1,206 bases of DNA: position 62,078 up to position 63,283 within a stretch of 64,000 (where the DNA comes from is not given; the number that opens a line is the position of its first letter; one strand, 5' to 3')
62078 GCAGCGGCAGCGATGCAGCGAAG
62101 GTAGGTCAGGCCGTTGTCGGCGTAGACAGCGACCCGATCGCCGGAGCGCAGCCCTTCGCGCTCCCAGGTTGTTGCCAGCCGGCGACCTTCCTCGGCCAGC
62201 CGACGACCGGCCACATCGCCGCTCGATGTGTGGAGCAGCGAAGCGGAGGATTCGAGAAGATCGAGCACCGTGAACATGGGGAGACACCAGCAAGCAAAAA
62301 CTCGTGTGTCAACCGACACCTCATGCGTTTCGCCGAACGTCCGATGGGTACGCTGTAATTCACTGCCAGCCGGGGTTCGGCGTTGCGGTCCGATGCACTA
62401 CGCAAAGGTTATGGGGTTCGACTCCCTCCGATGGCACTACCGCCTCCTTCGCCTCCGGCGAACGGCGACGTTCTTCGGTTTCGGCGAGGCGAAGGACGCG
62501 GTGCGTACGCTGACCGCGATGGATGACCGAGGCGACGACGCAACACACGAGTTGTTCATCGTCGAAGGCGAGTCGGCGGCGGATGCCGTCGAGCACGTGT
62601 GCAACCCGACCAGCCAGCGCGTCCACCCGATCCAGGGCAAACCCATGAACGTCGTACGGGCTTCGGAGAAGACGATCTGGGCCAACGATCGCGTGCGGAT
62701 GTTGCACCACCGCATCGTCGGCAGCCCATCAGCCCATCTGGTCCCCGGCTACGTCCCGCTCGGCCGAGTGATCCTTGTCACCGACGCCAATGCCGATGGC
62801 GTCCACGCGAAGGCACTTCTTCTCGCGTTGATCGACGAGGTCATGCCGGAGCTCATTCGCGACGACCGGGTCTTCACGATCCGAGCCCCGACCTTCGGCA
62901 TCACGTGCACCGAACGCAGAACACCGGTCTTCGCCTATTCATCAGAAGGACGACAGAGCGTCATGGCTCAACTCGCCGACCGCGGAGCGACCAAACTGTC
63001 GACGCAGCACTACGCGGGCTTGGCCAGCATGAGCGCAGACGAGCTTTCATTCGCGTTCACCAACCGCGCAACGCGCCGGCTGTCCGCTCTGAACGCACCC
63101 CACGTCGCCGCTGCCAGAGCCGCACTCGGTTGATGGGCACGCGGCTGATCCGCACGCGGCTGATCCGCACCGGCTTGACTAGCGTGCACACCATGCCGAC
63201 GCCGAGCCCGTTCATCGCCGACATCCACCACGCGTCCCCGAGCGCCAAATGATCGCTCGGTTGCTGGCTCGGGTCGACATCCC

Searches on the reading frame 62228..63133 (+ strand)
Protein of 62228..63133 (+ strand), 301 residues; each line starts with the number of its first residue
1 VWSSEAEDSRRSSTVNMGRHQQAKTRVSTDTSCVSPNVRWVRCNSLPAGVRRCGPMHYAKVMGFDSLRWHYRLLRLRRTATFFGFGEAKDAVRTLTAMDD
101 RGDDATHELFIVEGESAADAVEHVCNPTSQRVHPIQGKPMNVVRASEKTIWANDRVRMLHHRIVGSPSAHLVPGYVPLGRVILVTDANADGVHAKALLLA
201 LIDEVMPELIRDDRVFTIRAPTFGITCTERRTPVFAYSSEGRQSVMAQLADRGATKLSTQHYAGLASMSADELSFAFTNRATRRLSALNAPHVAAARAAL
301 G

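Call 7: search_protein_families(library=pfam, proteins=[window:62228-63133:+], max_evalue=0.01)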
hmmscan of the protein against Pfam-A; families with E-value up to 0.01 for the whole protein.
window:62228-63133:+ (301 aa): 1 family
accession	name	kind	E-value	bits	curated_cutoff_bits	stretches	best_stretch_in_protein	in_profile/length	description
PF01751.28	Toprim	-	3.5e-06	27.5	23.1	1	108-205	1-83/96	Toprim domain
